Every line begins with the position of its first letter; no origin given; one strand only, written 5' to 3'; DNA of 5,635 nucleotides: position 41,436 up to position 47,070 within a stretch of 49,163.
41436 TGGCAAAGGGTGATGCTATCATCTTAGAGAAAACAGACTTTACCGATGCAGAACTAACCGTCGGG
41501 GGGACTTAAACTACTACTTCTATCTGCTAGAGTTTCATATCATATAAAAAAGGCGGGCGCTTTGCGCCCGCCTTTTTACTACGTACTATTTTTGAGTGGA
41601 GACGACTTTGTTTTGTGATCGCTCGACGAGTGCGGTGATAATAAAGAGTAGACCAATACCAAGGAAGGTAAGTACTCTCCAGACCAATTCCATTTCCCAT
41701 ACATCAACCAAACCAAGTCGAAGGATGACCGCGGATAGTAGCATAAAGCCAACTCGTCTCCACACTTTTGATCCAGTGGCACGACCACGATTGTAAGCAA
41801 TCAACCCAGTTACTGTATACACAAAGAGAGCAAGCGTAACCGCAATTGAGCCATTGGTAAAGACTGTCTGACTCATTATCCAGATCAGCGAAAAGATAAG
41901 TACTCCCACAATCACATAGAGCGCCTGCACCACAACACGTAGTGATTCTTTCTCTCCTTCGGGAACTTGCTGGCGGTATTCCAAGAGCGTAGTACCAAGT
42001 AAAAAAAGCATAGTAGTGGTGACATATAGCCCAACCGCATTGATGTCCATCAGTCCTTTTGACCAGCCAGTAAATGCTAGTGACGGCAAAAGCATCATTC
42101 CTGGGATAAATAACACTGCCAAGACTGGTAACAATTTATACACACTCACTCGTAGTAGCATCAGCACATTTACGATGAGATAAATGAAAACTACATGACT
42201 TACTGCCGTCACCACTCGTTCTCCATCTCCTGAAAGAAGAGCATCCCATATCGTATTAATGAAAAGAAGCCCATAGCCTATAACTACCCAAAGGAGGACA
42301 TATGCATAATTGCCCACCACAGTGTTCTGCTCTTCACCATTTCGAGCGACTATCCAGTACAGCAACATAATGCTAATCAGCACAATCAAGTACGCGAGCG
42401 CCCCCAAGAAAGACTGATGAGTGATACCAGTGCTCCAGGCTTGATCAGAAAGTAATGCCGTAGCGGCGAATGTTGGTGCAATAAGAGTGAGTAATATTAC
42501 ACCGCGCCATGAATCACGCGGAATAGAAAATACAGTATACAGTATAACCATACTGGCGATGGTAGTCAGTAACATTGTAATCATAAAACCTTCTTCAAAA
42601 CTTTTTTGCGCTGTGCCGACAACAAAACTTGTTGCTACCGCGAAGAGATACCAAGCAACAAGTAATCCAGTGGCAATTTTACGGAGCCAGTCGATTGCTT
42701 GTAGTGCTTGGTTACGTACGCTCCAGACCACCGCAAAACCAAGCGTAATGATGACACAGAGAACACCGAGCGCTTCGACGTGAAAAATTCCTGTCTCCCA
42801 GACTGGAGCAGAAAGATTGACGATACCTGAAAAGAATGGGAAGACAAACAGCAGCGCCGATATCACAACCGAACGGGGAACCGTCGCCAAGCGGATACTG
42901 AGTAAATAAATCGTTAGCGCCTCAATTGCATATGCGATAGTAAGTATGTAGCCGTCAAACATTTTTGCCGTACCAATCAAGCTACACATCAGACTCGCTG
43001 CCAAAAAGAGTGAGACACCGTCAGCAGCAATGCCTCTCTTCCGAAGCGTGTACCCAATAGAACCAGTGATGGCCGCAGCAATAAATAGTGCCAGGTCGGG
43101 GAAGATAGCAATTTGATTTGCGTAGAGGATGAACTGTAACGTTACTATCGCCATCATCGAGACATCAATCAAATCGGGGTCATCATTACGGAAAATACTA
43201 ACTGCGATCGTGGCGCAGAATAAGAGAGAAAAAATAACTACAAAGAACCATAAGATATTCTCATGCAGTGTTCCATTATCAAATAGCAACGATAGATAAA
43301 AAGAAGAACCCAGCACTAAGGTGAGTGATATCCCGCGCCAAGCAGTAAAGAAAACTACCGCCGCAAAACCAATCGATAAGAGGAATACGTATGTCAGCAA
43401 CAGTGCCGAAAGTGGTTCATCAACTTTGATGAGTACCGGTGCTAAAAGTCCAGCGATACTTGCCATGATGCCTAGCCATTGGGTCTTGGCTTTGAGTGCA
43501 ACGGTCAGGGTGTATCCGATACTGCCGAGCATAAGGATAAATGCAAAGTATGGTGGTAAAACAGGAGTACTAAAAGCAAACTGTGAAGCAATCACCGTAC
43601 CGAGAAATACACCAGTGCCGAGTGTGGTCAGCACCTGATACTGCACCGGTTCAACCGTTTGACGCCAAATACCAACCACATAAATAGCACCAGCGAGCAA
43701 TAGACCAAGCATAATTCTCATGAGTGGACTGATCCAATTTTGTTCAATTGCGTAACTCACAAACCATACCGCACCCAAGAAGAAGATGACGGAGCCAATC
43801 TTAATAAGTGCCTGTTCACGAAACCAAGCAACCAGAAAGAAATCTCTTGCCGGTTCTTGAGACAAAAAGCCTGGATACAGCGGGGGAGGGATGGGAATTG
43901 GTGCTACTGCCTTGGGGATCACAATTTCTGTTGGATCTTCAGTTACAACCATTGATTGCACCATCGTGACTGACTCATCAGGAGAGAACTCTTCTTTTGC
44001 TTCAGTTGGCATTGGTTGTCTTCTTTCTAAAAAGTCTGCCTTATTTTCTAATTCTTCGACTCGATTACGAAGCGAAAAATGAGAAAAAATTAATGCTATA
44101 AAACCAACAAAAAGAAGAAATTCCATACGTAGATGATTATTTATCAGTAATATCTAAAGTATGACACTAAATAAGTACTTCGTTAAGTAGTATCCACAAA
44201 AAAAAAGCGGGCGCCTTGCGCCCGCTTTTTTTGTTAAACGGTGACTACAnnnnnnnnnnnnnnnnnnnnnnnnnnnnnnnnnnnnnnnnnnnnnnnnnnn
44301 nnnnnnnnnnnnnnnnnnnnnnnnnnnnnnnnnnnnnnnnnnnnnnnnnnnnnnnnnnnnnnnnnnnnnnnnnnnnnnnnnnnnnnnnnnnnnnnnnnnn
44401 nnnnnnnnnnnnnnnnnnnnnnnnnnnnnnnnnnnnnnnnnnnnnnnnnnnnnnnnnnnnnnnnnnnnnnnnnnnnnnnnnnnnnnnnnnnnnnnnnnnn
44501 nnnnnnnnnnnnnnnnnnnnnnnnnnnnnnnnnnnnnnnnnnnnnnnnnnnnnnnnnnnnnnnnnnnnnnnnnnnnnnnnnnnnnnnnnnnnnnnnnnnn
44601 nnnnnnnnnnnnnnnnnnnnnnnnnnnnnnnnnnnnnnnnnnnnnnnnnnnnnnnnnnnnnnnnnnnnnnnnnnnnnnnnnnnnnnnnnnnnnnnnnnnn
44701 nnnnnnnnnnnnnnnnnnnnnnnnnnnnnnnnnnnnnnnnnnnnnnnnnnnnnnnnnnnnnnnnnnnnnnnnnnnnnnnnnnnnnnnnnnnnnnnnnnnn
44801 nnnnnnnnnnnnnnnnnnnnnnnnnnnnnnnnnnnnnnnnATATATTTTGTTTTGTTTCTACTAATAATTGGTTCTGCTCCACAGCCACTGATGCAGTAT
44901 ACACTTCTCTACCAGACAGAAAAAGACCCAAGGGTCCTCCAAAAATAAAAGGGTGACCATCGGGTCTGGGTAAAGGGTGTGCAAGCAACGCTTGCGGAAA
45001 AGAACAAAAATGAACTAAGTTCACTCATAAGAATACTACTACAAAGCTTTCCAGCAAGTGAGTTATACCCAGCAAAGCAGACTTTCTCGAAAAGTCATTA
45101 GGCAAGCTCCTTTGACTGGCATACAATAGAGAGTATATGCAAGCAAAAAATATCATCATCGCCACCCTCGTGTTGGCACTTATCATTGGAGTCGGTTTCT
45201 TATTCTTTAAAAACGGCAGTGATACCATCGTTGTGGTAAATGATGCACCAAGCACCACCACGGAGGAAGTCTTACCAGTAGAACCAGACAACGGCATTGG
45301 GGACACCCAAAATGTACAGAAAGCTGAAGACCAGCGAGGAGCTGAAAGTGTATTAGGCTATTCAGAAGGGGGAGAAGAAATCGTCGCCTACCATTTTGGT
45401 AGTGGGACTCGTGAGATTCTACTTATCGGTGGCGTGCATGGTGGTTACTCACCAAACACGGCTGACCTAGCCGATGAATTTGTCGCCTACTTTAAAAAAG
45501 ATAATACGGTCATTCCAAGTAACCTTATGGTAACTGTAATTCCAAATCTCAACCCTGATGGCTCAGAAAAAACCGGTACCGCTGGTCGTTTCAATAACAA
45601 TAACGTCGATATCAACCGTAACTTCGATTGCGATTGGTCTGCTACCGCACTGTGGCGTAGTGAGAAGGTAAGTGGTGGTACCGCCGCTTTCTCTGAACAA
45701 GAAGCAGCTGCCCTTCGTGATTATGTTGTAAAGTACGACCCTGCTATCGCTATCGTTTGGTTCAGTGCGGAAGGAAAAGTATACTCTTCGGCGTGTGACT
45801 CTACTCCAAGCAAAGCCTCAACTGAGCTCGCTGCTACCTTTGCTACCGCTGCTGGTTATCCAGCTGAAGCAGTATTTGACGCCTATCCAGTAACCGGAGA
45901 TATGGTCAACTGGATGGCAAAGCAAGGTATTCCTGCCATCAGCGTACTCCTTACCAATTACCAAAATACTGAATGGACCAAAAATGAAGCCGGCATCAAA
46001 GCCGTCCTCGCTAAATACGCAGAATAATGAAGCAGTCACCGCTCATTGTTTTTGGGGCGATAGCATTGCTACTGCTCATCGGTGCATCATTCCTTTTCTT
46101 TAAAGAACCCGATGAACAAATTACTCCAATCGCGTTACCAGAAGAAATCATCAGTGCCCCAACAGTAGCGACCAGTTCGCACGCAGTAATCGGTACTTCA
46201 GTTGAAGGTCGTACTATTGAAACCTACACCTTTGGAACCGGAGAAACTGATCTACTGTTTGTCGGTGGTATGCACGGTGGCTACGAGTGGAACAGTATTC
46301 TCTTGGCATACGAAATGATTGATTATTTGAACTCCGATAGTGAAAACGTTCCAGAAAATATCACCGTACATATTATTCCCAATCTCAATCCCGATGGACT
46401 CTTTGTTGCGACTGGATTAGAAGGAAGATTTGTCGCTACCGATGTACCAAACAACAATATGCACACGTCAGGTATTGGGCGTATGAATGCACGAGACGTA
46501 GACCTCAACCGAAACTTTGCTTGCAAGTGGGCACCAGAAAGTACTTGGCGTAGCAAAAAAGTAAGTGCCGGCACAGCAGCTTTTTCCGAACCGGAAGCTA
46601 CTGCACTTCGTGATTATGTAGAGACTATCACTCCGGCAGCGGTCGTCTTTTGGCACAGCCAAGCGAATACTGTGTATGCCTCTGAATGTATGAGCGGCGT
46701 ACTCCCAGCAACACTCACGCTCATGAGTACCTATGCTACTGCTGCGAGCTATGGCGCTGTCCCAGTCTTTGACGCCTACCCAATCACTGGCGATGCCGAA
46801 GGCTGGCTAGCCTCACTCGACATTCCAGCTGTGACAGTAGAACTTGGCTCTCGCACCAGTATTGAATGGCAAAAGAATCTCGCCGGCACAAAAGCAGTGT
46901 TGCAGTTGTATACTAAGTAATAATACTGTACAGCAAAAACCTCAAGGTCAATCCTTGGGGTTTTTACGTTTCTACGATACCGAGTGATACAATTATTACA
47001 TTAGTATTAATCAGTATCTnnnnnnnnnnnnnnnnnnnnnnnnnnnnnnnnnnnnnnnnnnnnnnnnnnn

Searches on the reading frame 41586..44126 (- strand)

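Call 43: search_protein_families(library=pfam, proteins=[window:41586-44126:-], max_evalue=0.00001)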
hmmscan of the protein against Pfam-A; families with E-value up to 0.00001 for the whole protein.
window:41586-44126:- (846 aa): 1 family
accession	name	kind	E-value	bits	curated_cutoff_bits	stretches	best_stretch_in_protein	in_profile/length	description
PF10101.14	DUF2339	-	3.6e-40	138.8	33.6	1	105-831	3-652/659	Predicted membrane protein (DUF2339)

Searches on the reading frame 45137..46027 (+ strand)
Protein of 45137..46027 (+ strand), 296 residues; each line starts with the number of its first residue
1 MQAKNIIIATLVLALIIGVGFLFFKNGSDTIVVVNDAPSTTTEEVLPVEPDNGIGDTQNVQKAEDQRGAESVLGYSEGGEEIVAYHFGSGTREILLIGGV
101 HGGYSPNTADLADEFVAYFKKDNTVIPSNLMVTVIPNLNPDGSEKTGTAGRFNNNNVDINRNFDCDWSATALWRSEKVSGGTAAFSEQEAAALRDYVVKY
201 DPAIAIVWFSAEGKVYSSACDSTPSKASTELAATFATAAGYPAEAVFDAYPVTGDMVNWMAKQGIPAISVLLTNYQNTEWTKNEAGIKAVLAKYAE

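Call 97: search_protein_families(library=pfam, proteins=[window:45137-46027:+], max_evalue=0.0001)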
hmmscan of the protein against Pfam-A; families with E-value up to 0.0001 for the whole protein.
window:45137-46027:+ (296 aa): 1 family
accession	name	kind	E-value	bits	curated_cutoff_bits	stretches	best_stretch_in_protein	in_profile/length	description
PF00246.29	Peptidase_M14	-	1.8e-14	54.5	21.6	1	69-266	17-255/286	Zinc carboxypeptidase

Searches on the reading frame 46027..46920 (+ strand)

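Call 97: search_protein_families(library=pfam, proteins=[window:46027-46920:+], max_evalue=0.0001)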
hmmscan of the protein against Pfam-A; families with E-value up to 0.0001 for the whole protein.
window:46027-46920:+ (297 aa): 1 family
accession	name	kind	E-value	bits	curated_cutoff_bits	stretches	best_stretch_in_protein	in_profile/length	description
PF00246.29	Peptidase_M14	-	9.4e-22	78.4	21.6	1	54-217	20-189/286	Zinc carboxypeptidase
